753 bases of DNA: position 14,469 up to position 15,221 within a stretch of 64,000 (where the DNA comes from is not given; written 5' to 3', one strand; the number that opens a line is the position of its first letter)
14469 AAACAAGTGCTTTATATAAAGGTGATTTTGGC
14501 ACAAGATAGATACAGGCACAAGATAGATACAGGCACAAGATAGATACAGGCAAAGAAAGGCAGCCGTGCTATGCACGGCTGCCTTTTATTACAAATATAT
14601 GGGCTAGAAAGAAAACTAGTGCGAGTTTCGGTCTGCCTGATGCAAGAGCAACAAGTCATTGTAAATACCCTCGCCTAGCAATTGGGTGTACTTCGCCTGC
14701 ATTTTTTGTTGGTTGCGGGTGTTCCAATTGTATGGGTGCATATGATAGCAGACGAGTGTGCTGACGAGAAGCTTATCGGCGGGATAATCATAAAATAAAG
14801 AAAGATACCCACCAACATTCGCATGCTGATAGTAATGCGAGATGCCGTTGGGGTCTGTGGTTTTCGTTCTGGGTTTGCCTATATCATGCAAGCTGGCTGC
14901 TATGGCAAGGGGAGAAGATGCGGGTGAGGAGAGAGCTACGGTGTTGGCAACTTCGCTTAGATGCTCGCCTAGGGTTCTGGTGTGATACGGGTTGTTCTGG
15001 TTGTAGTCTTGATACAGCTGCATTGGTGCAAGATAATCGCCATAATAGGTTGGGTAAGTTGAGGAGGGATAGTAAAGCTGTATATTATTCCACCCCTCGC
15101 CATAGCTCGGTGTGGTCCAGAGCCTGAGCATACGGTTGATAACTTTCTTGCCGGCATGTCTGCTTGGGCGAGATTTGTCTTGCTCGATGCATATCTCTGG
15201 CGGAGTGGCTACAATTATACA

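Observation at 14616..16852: GC-rich RNA healing-and-sealing cassette (Pnk-like kinase fused to HD phosphohydrolase, plus RNA ligase) flanked by repeat-rich DNA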

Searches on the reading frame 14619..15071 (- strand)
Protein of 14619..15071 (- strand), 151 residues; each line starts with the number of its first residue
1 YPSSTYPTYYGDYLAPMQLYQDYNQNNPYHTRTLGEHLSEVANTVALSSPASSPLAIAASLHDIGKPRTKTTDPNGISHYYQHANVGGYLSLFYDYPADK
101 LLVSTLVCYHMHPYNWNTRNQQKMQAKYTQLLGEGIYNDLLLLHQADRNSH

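Call 66: search_solved_structures(query=A4, max_evalue=1, show_alignments=3)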
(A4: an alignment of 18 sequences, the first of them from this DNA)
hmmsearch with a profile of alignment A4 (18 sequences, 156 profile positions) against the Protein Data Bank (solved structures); distinct sequences matched with E-value up to 1: 20.
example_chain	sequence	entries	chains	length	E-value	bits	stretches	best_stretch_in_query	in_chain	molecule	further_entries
3wfp_A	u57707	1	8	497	1.7e-09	40.7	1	50-126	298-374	Poly A polymerase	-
3wfo_A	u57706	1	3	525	1.8e-09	40.7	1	50-126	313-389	Poly A polymerase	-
3wfr_E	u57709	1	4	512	1.8e-09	40.6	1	50-126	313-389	Poly A polymerase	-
3wfq_E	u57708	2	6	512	1.9e-09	40.6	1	50-126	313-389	Poly A polymerase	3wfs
7tra_Q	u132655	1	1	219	0.0028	20.5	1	39-122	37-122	CRISPR-associated endonuclease Cas3-HD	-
7tr8_Q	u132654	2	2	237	0.0033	20.3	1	39-122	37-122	CRISPR-associated endonuclease Cas3-HD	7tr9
7r2k_Q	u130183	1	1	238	0.0034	20.3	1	39-122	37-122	CRISPR-associated endonuclease Cas3-HD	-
8g9u_P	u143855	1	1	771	0.0055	19.6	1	23-74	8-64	Cas3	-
6nud_J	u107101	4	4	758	0.022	17.6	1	52-124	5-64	CRISPR system single-strand-specific deoxyribonuclease Cas10/Csm1 (subtype III-A)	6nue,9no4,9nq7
6ifn_A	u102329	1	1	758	0.023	17.5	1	52-124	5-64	Type III-A CRISPR-associated protein Csm1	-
8zns_A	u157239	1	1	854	0.03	17.2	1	24-74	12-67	CRISPR-associated endonuclease Cas3-HD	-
3s4l_A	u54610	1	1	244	0.032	17.1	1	53-125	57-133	CAS3 Metal dependent phosphohydrolase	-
4mlm_A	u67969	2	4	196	0.034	17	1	36-91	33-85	Predicted HD phosphohydrolase PhnZ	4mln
4n71_A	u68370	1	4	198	0.035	17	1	36-91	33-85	Predicted HD phosphohydrolase PhnZ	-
4n6w_A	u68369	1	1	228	0.046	16.6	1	36-91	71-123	Predicted HD phosphohydrolase PhnZ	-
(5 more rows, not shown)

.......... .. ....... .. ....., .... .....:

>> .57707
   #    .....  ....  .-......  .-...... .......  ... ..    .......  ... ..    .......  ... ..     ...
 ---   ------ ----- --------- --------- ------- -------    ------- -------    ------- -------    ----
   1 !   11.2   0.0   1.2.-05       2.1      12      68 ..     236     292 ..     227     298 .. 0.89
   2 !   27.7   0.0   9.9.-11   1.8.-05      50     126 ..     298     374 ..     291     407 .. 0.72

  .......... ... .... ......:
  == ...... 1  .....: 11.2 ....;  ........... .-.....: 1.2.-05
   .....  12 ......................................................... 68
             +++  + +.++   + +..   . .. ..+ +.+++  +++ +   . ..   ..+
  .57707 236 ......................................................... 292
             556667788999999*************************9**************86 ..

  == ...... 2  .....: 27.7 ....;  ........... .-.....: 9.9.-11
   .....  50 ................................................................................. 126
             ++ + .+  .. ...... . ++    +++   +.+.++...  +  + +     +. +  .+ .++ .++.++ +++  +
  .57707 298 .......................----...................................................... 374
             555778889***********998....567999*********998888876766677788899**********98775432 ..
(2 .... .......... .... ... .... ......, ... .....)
